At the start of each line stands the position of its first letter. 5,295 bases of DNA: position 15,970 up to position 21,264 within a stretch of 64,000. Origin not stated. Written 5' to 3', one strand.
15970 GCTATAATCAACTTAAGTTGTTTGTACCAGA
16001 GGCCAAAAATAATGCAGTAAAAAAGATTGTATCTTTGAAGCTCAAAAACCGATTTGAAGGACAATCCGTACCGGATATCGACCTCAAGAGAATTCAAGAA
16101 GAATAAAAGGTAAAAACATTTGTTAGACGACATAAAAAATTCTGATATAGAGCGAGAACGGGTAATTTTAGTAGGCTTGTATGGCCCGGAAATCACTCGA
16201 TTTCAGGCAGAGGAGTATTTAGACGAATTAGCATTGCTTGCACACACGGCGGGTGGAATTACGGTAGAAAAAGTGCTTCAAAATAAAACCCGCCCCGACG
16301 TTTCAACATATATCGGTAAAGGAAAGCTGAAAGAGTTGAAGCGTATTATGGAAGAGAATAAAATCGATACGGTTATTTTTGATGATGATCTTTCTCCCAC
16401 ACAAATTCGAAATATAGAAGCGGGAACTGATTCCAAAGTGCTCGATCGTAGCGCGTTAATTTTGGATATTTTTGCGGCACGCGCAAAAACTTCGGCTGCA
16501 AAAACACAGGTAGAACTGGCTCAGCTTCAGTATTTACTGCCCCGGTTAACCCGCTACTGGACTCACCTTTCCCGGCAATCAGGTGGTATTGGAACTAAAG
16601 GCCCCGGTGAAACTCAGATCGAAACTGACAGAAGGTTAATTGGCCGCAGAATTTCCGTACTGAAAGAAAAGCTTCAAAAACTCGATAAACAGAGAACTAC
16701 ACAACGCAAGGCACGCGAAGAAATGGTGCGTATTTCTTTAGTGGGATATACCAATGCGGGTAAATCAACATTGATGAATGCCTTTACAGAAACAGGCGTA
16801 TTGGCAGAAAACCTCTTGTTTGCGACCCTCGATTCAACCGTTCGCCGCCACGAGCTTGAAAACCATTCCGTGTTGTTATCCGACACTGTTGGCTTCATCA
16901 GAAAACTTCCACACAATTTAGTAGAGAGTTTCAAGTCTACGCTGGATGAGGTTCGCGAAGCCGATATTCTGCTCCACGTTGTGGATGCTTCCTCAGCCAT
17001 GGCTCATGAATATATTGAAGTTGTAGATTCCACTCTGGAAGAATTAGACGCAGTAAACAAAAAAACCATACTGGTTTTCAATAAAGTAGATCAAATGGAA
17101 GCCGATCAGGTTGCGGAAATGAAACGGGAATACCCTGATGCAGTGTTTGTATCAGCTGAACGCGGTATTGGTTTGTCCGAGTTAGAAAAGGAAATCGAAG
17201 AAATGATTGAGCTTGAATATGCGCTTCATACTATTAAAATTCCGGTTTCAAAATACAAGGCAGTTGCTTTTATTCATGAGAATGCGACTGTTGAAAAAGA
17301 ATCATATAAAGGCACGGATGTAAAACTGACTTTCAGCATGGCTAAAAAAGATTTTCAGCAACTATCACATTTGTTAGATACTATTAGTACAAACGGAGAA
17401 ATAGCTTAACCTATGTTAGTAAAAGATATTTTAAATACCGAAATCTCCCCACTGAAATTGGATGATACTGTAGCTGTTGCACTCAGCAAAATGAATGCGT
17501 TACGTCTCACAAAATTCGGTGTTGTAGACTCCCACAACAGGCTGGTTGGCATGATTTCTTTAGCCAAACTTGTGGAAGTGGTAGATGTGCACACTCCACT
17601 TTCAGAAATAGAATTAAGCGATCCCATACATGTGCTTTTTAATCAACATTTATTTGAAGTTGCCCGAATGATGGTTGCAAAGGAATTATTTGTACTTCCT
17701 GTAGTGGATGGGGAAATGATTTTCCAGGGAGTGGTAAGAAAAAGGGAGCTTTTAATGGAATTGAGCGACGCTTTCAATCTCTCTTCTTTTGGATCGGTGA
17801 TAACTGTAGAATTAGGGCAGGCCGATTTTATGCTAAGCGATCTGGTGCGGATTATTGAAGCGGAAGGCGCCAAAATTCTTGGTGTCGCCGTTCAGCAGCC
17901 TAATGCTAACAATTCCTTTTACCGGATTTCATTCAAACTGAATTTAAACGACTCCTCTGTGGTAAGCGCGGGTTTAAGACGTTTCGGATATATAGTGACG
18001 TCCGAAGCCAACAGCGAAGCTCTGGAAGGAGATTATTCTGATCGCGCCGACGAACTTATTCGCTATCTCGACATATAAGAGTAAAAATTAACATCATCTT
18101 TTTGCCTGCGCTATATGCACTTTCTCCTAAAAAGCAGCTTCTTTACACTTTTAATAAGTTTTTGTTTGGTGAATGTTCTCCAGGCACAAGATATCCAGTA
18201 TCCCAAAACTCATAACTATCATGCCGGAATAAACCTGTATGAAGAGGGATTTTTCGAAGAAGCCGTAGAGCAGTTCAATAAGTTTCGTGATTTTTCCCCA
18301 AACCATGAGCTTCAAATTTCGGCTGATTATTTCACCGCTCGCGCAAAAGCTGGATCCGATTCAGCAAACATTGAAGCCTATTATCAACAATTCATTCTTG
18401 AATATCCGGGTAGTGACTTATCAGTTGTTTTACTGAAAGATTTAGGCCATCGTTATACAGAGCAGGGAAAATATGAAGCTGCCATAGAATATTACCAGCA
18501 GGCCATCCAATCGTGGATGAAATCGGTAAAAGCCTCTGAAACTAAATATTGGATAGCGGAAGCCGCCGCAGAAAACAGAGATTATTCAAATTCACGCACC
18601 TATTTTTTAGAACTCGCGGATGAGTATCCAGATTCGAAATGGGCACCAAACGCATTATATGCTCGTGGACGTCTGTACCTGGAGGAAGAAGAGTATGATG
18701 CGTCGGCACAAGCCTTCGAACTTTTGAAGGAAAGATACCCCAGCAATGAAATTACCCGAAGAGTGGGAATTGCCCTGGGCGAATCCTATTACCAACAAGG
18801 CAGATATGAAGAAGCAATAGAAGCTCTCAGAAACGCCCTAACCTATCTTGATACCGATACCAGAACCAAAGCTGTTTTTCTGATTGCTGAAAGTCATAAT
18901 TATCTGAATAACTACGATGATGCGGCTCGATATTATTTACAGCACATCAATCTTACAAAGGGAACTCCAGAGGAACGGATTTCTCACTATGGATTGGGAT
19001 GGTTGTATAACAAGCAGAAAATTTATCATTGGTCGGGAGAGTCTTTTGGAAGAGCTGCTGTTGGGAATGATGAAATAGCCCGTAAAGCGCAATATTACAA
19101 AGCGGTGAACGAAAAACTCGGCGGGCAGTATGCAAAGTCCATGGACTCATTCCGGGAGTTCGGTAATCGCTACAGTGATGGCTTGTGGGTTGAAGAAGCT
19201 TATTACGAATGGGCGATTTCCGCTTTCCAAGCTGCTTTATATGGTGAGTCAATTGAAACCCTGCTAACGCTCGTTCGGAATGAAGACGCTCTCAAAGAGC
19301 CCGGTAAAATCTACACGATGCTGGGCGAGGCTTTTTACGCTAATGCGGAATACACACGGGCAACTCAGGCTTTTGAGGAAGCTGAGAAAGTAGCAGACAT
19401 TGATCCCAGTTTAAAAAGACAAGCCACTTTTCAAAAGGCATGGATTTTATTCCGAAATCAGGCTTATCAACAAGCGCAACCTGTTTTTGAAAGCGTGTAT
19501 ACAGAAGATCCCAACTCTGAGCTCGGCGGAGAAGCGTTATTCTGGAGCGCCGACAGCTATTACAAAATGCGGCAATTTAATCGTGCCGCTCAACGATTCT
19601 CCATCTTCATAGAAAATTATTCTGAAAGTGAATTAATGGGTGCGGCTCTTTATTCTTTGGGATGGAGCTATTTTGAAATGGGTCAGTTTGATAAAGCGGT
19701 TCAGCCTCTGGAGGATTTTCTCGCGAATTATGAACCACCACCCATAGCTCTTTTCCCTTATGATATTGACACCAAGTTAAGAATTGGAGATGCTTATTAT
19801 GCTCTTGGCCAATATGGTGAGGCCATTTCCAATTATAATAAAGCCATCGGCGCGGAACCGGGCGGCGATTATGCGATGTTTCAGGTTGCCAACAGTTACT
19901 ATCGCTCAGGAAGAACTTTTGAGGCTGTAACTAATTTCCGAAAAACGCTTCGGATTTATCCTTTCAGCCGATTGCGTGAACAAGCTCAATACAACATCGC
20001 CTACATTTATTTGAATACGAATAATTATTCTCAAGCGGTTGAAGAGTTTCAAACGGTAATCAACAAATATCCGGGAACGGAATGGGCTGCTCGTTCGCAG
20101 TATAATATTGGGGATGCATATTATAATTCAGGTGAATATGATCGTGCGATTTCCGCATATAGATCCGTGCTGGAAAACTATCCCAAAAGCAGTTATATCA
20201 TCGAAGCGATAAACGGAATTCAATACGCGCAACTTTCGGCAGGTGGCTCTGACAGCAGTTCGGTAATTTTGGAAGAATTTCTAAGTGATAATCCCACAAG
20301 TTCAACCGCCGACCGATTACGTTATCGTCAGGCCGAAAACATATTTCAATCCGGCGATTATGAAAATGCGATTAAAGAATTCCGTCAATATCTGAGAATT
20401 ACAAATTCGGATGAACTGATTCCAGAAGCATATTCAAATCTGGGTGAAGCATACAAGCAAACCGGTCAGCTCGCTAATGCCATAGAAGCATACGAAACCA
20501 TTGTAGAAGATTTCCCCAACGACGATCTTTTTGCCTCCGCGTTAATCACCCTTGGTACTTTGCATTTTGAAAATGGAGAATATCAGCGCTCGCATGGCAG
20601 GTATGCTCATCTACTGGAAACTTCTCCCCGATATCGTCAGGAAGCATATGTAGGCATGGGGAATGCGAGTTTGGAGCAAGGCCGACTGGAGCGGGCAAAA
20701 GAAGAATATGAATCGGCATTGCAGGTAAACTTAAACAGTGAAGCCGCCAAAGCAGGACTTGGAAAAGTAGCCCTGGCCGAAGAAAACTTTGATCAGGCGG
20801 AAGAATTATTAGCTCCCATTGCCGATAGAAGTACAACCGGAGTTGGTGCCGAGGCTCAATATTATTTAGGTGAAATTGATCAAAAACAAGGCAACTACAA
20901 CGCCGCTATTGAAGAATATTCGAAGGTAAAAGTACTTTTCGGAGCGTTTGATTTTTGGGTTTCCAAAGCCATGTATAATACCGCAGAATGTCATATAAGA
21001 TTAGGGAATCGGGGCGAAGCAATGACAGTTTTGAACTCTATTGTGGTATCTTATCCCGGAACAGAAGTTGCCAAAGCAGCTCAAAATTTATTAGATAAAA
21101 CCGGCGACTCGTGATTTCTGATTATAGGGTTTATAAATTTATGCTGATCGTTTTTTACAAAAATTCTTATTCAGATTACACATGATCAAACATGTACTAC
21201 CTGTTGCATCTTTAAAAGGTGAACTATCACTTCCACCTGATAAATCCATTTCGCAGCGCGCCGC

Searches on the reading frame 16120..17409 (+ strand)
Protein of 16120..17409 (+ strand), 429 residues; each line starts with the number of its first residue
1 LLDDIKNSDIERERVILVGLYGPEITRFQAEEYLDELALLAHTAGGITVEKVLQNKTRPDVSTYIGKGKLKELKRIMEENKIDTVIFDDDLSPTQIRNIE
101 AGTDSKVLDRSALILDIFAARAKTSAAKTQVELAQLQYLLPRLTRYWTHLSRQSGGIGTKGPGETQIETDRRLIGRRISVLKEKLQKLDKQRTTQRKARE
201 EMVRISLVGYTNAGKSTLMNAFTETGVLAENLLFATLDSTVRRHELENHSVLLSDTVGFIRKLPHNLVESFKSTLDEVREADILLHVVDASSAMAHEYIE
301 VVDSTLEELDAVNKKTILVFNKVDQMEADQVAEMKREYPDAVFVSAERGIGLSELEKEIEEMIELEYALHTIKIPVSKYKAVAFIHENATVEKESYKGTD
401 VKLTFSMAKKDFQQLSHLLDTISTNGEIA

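Call 49: search_protein_families(library=pfam, proteins=[window:16120-17409:+], max_evalue=0.0001)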
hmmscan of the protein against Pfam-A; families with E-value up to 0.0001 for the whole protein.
window:16120-17409:+ (429 aa): 9 families
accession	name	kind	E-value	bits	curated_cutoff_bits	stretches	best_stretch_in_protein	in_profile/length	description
PF13167.11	GTP-bdg_N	-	1.4e-33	115.8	25.4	1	31-119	1-89/89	GTP-binding GTPase N-terminal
PF16360.10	GTP-bdg_M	-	3.1e-33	114.6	29.5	1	121-199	1-79/79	GTP-binding GTPase Middle Region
PF01926.29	MMR_HSR1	-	2.7e-21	76.2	21.9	1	204-322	1-113/113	50S ribosome-binding GTPase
PF16897.10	MMR_HSR1_Xtn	-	2.6e-08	34.2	35.2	1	311-364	53-105/106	C-terminal region of MMR_HSR1 domain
PF02421.24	FeoB_N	-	4.4e-08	33.2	27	1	204-331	2-123/156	Ferrous iron transport protein B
PF00350.29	Dynamin_N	-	5.2e-06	27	27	0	241-323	93-168/168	Dynamin family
PF00009.33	GTP_EFTU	-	5.3e-06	26.6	26.5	0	272-422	84-182/188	Elongation factor Tu GTP binding domain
PF03193.22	RsgA_GTPase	-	3.2e-05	24.3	30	0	300-362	40-107/174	RsgA GTPase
PF19275.4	HflX_C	-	6e-05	23.5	26.4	0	338-419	9-91/102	HflX C-terminal domain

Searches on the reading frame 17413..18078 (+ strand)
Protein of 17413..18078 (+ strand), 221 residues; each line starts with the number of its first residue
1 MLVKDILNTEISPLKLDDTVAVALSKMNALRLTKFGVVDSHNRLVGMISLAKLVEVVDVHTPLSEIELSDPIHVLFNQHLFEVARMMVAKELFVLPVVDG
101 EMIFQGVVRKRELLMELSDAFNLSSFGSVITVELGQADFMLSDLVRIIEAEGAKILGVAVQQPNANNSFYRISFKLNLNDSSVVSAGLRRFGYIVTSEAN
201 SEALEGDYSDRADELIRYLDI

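Call 49: search_protein_families(library=pfam, proteins=[window:17413-18078:+], max_evalue=0.0001)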
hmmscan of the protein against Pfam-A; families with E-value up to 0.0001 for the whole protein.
window:17413-18078:+ (221 aa): 1 family
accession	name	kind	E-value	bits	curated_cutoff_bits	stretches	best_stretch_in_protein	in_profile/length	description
PF00571.33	CBS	-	8.2e-13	48.9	24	2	3-57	1-55/57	CBS domain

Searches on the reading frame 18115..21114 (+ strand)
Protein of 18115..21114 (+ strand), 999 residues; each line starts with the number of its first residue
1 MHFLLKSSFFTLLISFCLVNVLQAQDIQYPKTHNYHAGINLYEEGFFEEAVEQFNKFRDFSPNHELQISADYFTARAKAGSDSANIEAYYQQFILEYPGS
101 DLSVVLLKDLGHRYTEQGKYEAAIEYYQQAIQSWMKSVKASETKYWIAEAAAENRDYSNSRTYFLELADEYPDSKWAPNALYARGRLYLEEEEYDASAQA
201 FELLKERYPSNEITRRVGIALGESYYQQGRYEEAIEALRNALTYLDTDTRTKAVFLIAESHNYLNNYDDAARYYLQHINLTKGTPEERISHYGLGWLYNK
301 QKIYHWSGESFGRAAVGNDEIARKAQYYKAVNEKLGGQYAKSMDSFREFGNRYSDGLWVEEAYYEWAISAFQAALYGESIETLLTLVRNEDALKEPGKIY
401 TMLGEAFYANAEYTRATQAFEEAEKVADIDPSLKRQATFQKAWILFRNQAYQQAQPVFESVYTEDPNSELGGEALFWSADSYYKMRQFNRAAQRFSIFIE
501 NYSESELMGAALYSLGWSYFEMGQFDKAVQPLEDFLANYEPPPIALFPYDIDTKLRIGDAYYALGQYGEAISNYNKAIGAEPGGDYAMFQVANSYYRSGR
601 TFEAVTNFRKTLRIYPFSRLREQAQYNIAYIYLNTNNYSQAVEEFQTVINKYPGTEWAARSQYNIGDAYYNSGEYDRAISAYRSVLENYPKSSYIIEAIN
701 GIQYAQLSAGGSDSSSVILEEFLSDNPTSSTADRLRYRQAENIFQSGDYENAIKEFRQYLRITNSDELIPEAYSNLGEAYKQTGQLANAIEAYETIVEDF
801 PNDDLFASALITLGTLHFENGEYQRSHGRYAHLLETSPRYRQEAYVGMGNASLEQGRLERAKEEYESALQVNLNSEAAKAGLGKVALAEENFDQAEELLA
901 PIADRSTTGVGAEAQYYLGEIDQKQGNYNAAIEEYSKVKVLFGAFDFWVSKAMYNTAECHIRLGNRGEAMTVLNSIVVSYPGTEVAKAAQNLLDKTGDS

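Call 49: search_protein_families(library=pfam, proteins=[window:18115-21114:+], max_evalue=0.0001)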
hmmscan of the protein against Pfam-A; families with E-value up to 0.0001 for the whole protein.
window:18115-21114:+ (999 aa): 29 families (the best 25 are shown)
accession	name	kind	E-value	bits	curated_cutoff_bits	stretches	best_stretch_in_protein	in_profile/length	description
PF13174.12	TPR_6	-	3.7e-74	240.9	26.3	3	661-692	2-33/33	Tetratricopeptide repeat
PF07719.23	TPR_2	-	1.5e-71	231.1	27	3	659-691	1-33/34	Tetratricopeptide repeat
PF13432.12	TPR_16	-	1.8e-69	230.1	32.7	5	109-174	2-64/65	Tetratricopeptide repeat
PF00515.34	TPR_1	-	3.7e-49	163.1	27.8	1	659-691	1-33/34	Tetratricopeptide repeat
PF13424.12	TPR_12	-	2.9e-48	162.4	30.1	3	622-690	3-76/77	Tetratricopeptide repeat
PF13181.12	TPR_8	-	3.5e-47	155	25.7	1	659-691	1-33/34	Tetratricopeptide repeat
PF13428.12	TPR_14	-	7.5e-47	153.4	23.5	0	770-811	1-42/44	Tetratricopeptide repeat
PF14559.12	TPR_19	-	4.8e-45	152.2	25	2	853-904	2-53/68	Tetratricopeptide repeat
PF13525.12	YfiO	-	4.1e-28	99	25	3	661-804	7-124/203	Outer membrane lipoprotein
PF13414.12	TPR_11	-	1.5e-25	89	26.8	1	744-784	5-42/42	TPR repeat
PF12895.13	ANAPC3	-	7.3e-24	84.3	27.2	1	448-533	2-80/82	Anaphase-promoting complex, cyclosome, subunit 3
PF13176.12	TPR_7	-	4e-21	73.7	27.9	0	220-248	4-31/36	Tetratricopeptide repeat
PF09976.15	TPR_21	-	1.3e-20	74.4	25.5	1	584-692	75-179/193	Tetratricopeptide repeat-like domain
PF13374.12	TPR_10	-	3.4e-18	65.4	27.5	0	109-134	7-32/42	Tetratricopeptide repeat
PF23914.1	TPR_CcmH_CycH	-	1.8e-17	64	42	0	401-498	54-147/158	Cytochrome c-type biogenesis protein H TPR domain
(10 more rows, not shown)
